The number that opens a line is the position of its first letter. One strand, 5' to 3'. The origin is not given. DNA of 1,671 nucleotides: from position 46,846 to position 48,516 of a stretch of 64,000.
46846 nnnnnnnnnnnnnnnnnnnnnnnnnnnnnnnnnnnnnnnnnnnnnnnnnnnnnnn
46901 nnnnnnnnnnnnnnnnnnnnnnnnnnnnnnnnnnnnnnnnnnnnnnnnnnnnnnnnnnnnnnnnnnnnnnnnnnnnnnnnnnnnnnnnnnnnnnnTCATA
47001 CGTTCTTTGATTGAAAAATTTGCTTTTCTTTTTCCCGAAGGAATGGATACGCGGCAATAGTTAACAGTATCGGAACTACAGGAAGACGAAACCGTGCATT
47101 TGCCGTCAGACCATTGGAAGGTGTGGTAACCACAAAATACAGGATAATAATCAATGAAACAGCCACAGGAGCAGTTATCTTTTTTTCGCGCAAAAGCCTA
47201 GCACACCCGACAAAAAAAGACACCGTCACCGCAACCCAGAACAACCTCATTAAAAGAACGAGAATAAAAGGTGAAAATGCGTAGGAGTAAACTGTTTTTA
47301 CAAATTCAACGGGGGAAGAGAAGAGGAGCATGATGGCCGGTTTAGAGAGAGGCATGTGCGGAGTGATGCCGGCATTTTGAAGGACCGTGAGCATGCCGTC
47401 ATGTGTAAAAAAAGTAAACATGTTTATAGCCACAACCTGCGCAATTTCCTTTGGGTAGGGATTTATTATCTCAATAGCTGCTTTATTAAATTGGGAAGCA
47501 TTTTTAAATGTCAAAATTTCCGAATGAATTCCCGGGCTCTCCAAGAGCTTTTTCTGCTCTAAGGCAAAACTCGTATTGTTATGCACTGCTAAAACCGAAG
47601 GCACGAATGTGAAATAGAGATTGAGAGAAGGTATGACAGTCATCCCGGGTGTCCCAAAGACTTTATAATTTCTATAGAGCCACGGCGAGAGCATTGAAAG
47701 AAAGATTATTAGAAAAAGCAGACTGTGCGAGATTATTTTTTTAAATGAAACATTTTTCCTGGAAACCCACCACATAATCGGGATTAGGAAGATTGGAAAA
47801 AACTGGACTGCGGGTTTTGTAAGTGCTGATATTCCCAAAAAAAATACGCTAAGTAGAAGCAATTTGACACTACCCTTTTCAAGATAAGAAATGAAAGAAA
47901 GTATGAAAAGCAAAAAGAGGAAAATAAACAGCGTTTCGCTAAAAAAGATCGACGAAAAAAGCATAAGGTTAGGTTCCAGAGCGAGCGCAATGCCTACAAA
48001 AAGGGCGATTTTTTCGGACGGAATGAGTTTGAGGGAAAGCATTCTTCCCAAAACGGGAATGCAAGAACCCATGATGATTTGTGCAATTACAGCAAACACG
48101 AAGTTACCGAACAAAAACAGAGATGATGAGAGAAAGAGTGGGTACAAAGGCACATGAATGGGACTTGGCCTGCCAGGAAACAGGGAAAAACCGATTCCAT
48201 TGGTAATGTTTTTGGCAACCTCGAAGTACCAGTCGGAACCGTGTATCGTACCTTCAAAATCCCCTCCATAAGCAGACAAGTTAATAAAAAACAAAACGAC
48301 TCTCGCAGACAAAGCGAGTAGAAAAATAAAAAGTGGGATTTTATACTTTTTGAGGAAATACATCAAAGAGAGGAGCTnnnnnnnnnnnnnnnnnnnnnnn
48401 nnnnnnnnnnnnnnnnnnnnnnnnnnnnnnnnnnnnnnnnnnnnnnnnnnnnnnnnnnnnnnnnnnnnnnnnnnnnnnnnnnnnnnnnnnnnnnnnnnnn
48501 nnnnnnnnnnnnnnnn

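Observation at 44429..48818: Complete GtrA / GtrB-like GT2 / GT-C three-component module for polyprenol-phosphate-sugar-dependent extracytoplasmic glycosylation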

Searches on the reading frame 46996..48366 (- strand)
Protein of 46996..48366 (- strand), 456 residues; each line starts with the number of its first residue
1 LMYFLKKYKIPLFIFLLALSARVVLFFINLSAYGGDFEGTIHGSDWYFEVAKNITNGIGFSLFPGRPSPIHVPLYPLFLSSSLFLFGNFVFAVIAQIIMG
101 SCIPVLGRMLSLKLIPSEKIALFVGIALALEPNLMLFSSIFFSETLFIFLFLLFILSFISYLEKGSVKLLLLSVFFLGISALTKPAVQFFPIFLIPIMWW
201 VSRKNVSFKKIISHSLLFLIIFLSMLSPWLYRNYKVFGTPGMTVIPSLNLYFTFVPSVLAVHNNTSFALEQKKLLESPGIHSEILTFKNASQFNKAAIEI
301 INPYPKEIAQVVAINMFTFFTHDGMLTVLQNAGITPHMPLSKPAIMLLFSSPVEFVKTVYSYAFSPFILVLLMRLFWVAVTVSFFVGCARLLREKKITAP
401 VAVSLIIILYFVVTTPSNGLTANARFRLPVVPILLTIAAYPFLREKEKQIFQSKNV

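Call 3: search_protein_families(library=pfam, proteins=[window:46996-48366:-], max_evalue=0.01)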
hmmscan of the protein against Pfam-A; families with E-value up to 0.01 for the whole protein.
window:46996-48366:- (456 aa): 1 family
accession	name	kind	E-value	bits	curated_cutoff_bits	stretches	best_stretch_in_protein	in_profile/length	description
PF13231.12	PMT_2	-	1.5e-06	28.9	26.1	1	71-231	2-159/160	Dolichyl-phosphate-mannose-protein mannosyltransferase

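Call 4: search_protein_families(library=ncbifam, proteins=[window:46996-48366:-], max_evalue=0.01)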
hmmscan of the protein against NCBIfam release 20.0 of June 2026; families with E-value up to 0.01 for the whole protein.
window:46996-48366:- (456 aa): 2 families
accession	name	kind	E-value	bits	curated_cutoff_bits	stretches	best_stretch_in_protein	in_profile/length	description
NF047440.1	LA3751_2_3_fam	subfamily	8.5e-05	21.5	200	1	74-240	84-247/460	LA_3751/LA_3752 family putative glycosyltransferase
TIGR03663.1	TIGR03663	subfamily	0.00098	18.2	126.25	1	71-203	51-182/435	flippase activity-associated protein Agl23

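Call 11: find_homologous_proteins(query=window:46996-48366:-)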
Query window:46996-48366:- (456 aa): 92 proteins with E <= 0.001 among 8000 candidates.
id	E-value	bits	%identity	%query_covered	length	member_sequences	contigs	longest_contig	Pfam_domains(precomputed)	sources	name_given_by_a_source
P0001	5.0e-286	967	100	100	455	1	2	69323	PF13231.13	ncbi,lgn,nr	ncbi:MAG: glycosyltransferase family 39 protein [Patescibacteria group bacterium]|nr:glycosyltransfe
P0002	1.8e-242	823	84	100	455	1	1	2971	-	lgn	-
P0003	1.4e-233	794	79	100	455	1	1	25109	PF13231.13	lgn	-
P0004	7.9e-206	702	75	94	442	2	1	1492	PF13231.13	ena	-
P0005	4.8e-172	591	62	99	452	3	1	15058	PF13231.13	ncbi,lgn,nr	ncbi:glycosyltransferase family 39 protein [Patescibacteria group bacterium]|nr:glycosyltransferase 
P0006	2.9e-167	575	61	99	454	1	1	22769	PF13231.13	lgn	-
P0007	2.1e-161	556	60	98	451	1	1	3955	PF13231.13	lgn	-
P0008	3.6e-161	555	75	75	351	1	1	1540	-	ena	-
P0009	8.0e-161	554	58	100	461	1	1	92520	-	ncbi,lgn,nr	ncbi:MAG: glycosyltransferase family 39 protein [bacterium]|nr:glycosyltransferase family 39 protein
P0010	5.4e-160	551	60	94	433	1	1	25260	PF13231.13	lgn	-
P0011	1.8e-159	550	59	98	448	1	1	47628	PF13231.13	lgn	-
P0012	1.5e-157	543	57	98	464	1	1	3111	PF13231.13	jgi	jgi:4-amino-4-deoxy-L-arabinose transferase-like glycosyltransferase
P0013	2.0e-157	543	57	99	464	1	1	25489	PF13231.13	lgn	-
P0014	1.4e-156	540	57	98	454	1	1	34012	PF02366.25,PF13231.13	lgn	-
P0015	1.3e-153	530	57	94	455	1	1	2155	PF13231.13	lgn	-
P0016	7.7e-152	524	57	97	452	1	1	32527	PF13231.13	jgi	-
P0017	2.1e-151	523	55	98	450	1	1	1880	PF13231.13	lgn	-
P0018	7.3e-151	521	56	98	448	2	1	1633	PF02366.25,PF13231.13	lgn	-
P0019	3.9e-149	515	56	96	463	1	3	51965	PF13231.13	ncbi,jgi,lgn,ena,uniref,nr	ncbi:hypothetical protein COW81_03360 [Candidatus Campbellbacteria bacterium CG22_combo_CG10-13_8_21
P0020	1.0e-147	511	55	98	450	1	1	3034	PF13231.13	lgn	-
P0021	6.7e-146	505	53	98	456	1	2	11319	PF02366.25,PF13231.13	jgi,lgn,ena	-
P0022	7.2e-146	505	57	94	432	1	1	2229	PF13231.13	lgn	-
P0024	1.3e-132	461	51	96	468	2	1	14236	PF13231.13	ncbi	-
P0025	1.2e-131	458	50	96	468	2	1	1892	PF02366.25,PF13231.13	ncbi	-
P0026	2.6e-129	450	52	96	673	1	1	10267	PF13641.13,PF00535.33,PF13231.13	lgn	-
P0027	2.3e-122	427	48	98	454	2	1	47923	PF13231.13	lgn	-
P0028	4.5e-118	413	48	98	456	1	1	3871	PF13231.13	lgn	-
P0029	1.1e-117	412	45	100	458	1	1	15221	PF13231.13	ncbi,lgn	-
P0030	2.2e-117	411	46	97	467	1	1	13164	PF13231.13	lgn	-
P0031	1.7e-113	398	44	97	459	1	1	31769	PF13231.13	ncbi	-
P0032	2.8e-113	397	44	98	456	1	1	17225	PF13231.13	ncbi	-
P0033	2.8e-111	391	44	99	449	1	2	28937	PF13231.13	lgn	-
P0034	2.6e-110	388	44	98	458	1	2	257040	PF13231.13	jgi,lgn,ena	jgi:hypothetical protein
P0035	6.4e-110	386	44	98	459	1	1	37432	PF13231.13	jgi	jgi:4-amino-4-deoxy-L-arabinose transferase-like glycosyltransferase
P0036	1.4e-109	385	45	97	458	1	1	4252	PF13231.13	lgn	-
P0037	1.9e-108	381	43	97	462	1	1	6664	PF13231.13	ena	-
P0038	2.6e-107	378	46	91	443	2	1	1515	PF13231.13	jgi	jgi:4-amino-4-deoxy-L-arabinose transferase-like glycosyltransferase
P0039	9.4e-107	376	43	98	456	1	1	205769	PF13231.13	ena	-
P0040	1.8e-104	368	44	96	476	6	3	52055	PF13231.13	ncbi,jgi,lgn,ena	ncbi:MAG TPA: glycosyltransferase family 39 protein [Candidatus Paceibacterota bacterium]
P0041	1.1e-102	362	41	99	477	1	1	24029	PF13231.13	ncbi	-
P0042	3.2e-100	354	41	99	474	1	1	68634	PF13231.13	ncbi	-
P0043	5.7e-100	353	43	94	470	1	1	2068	PF13231.13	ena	-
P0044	2.8e-98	348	44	96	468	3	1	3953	PF13231.13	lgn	-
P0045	1.4e-97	346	40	99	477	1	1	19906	PF13231.13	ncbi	-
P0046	4.9e-97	344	42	98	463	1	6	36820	PF13231.13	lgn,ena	-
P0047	7.2e-95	337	40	97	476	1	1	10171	PF13231.13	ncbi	-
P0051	1.6e-91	326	40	96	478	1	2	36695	PF13231.13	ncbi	-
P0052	7.9e-91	323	41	96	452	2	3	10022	PF13231.13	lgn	-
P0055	3.0e-89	318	41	97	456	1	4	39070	PF13231.13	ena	-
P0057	1.6e-87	312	41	99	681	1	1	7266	PF00535.33,PF13231.13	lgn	-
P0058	3.0e-87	312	40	97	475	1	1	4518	PF13231.13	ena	-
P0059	3.1e-87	311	39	99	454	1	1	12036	PF13231.13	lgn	-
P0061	4.9e-87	311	38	98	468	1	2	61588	PF13231.13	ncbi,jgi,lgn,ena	-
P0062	3.7e-85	305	40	97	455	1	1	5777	PF13231.13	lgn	-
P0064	1.5e-83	299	41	98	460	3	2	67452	PF13231.13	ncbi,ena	-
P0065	3.7e-81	291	40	96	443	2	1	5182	PF13231.13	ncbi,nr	ncbi:MAG: glycosyltransferase family 39 protein [bacterium]|nr:glycosyltransferase family 39 protein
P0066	4.0e-79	285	38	96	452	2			PF03901.24,PF13231.13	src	-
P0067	2.5e-78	282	37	98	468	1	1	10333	PF02366.25,PF13231.13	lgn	-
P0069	3.8e-77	278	37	97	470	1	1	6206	PF13231.13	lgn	-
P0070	5.1e-77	278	38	97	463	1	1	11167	PF13231.13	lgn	-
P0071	7.8e-77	277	38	95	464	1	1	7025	PF13231.13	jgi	jgi:4-amino-4-deoxy-L-arabinose transferase-like glycosyltransferase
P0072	1.2e-71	260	35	96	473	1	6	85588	PF13231.13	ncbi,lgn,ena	-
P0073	4.8e-70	255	44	65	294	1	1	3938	PF13231.13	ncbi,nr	ncbi:MAG: glycosyltransferase family 39 protein, partial [bacterium]|nr:glycosyltransferase family 3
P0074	7.6e-70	254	35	99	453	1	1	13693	PF02366.25,PF13231.13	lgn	-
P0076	2.1e-53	200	31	98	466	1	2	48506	PF13231.13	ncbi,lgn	ncbi:MAG: glycosyltransferase family 39 protein [Patescibacteria group bacterium]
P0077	1.8e-28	118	26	94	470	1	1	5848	PF13231.13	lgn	-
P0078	2.9e-23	101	30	63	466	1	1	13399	PF02366.25,PF13231.13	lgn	-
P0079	1.2e-11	62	26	57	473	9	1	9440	PF13231.13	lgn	-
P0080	1.6e-11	62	28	41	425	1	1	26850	PF02516.21,PF13231.13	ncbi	-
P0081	6.5e-9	53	35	43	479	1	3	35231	PF13231.13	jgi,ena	-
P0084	2.1e-8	52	32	42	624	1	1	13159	PF10111.15,PF13641.13,PF00535.33,PF13231.13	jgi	-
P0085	4.0e-7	48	29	53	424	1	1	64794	PF13231.13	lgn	-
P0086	4.3e-7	47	29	59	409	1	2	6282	PF13231.13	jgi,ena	-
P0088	4.6e-5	41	30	45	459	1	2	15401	PF13231.13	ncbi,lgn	-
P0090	2.2e-4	38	22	83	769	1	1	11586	PF14853.13,PF13431.13,PF23914.2,PF13414.13,PF13176.13,PF13428.13,PF13374.13,PF07721.21,PF14559.13,PF24575.2,PF13371.13,PF00515.35,PF12895.14,PF13424.13,PF13432.13,PF13181.13,PF07719.24,PF13174.13,PF13231.13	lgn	-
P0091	6.2e-4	37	29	42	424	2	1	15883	PF13231.13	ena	-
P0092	7.6e-4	37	22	88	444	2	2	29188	PF13231.13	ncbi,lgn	-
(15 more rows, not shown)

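Call 14: find_encoding_contigs(protein=P0009, flank=8000, max_places=1)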
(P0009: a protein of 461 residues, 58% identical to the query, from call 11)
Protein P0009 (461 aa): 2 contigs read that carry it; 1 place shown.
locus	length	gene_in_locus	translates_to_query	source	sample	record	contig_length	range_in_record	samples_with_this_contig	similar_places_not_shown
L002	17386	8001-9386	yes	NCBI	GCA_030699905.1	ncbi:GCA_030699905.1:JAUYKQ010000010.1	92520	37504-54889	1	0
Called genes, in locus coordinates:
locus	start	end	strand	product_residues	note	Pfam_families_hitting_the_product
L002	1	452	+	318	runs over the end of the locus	PF03721:UDPG_MGDP_dh_N (weak), PF00984:UDPG_MGDP_dh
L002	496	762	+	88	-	-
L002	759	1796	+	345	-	PF00534:Glycos_transf_1, PF13692:Glyco_trans_1_4, PF13524:Glyco_trans_1_2 (weak)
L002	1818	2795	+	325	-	PF01073:3Beta_HSD, PF01370:Epimerase, PF02719:Polysacc_synt_2, PF04321:RmlD_sub_bind, PF16363:GDP_Man_Dehyd, PF07993:NAD_binding_4 (faint)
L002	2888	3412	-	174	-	-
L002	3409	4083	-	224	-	-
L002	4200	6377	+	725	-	PF01041:DegT_DnrJ_EryC1, PF14890:Intein_splicing, PF03161:LAGLIDADG_2, PF00266:Aminotran_5 (weak), PF01041:DegT_DnrJ_EryC1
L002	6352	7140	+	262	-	-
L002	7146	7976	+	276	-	-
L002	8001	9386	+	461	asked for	-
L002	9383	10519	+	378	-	PF00534:Glycos_transf_1, PF13692:Glyco_trans_1_4, PF13524:Glyco_trans_1_2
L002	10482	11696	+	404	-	PF13489:Methyltransf_23, PF13847:Methyltransf_31 (weak), PF08242:Methyltransf_12, PF13649:Methyltransf_25 (weak), PF04138:GtrA_DPMS_TM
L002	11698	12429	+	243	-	PF05050:Methyltransf_21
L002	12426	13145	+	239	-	PF00535:Glycos_transf_2, PF13641:Glyco_tranf_2_3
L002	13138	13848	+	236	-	PF00535:Glycos_transf_2, PF10111:Glyco_tranf_2_2 (weak)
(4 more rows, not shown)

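Call 15: find_encoding_contigs(protein=P0034, flank=8000, max_places=1)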
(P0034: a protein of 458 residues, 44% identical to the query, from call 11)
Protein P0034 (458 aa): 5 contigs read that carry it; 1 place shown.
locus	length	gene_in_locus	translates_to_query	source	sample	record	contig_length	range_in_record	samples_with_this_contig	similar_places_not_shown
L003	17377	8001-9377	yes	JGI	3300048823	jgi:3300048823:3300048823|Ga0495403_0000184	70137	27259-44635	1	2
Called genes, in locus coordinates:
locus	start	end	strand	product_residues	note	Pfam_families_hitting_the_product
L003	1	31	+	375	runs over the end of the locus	PF13439:Glyco_transf_4, PF00534:Glycos_transf_1, PF13692:Glyco_trans_1_4, PF13524:Glyco_trans_1_2, PF20706:GT4-conflict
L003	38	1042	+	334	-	PF13439:Glyco_transf_4, PF13579:Glyco_trans_4_4, PF13692:Glyco_trans_1_4, PF00534:Glycos_transf_1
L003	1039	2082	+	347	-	PF00534:Glycos_transf_1, PF13692:Glyco_trans_1_4, PF13524:Glyco_trans_1_2 (weak)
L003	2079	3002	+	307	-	PF13439:Glyco_transf_4 (weak), PF20706:GT4-conflict (weak), PF00534:Glycos_transf_1, PF13692:Glyco_trans_1_4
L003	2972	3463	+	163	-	PF04138:GtrA_DPMS_TM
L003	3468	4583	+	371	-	PF13439:Glyco_transf_4 (weak), PF00534:Glycos_transf_1, PF13692:Glyco_trans_1_4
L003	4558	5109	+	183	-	PF01209:Ubie_methyltran, PF13489:Methyltransf_23, PF13847:Methyltransf_31 (faint), PF08242:Methyltransf_12 (weak), PF08241:Methyltransf_11, PF13649:Methyltransf_25 (weak)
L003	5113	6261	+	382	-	PF00534:Glycos_transf_1, PF13692:Glyco_trans_1_4, PF13524:Glyco_trans_1_2 (weak)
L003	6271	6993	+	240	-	PF08241:Methyltransf_11 (faint), PF13649:Methyltransf_25 (faint)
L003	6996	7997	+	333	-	PF01370:Epimerase, PF04321:RmlD_sub_bind (weak), PF01073:3Beta_HSD, PF13460:NAD_binding_10 (weak), PF16363:GDP_Man_Dehyd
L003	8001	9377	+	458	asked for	PF13231:PMT_2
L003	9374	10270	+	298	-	PF08241:Methyltransf_11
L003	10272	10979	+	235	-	PF13641:Glyco_tranf_2_3, PF00535:Glycos_transf_2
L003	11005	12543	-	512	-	PF02310:B12-binding, PF04055:Radical_SAM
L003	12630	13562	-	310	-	-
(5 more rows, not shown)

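Call 16: find_encoding_contigs(protein=P0061, flank=8000, max_places=1)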
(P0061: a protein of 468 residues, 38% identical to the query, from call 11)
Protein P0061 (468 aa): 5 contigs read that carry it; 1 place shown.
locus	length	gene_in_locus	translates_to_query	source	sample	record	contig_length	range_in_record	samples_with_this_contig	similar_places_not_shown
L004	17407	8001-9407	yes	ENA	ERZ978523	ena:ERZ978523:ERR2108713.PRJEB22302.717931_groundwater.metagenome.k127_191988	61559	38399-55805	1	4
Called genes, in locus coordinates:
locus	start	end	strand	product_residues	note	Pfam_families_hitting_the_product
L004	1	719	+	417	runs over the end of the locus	PF13439:Glyco_transf_4, PF13579:Glyco_trans_4_4, PF20706:GT4-conflict (weak), PF00534:Glycos_transf_1, PF13692:Glyco_trans_1_4, PF13524:Glyco_trans_1_2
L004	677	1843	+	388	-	-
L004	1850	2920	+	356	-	PF13439:Glyco_transf_4 (weak), PF00534:Glycos_transf_1, PF13692:Glyco_trans_1_4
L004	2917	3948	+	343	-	PF00534:Glycos_transf_1, PF13692:Glyco_trans_1_4, PF13524:Glyco_trans_1_2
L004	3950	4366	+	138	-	PF04138:GtrA_DPMS_TM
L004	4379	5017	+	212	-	PF13489:Methyltransf_23 (weak), PF08241:Methyltransf_11, PF08242:Methyltransf_12 (faint)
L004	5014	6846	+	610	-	PF00534:Glycos_transf_1, PF13692:Glyco_trans_1_4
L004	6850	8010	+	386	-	PF00534:Glycos_transf_1, PF13692:Glyco_trans_1_4, PF13524:Glyco_trans_1_2 (weak)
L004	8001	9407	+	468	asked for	PF13231:PMT_2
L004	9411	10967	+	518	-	PF00535:Glycos_transf_2, PF13641:Glyco_tranf_2_3, PF13489:Methyltransf_23 (weak), PF08241:Methyltransf_11, PF13649:Methyltransf_25 (weak)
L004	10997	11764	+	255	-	PF04989:RMNT_CmcI (weak), PF13578:Methyltransf_24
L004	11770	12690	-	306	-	-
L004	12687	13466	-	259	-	PF08241:Methyltransf_11 (weak), PF03269:DUF268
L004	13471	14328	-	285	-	PF00535:Glycos_transf_2, PF10111:Glyco_tranf_2_2 (weak), PF13641:Glyco_tranf_2_3 (weak)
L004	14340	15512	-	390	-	PF00534:Glycos_transf_1 (faint), PF13692:Glyco_trans_1_4 (weak)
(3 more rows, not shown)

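Call 33: predict_structure(alignment_id=A1)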
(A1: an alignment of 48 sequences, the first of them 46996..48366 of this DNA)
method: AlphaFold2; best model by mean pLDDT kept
length: 456 residues; sequences in the alignment: 48
mean_pLDDT: 93.1   pTM: 0.92
mean pLDDT of the five models: 93.1, 92.3, 92.2, 91.8, 91.6
residues with pLDDT >= 90: 379; 70-90: 67; 50-70: 1; < 50: 9
segments of 3 or more residues with pLDDT < 50: 448-456
pLDDT, mean of each block of 10 residues (from residue 1): 89 98 98 97 94 96 90 97 97 98 99 97 98 96 97 98 96 98 95 94 92 97 97 95 94 95 92 86 88 96 97 94 92 86 82 90 89 94 98 96 97 90 90 98 72 42
secondary structure, 60 per line:
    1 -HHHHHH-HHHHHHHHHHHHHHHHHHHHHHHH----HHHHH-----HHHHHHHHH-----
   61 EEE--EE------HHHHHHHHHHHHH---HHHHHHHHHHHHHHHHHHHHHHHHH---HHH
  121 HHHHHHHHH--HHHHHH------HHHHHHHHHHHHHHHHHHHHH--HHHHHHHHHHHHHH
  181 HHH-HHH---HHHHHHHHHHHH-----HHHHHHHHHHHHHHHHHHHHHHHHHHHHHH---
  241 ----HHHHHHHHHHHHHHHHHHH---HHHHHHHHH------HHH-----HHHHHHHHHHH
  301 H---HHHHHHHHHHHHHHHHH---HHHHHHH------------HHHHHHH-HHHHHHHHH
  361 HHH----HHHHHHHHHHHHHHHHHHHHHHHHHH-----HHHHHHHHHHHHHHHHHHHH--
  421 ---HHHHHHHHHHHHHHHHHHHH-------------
elements in order: H2-7 H9-32 H37-41 H47-55 E61-63 H74-86 H90-114 H118-129 H132-137 H144-164 H167-183 H191-202 H208-237 H245-263 H267-275 H290-301 H305-321 H325-331 H344-350 H352-363 H368-393 H399-418 H424-443
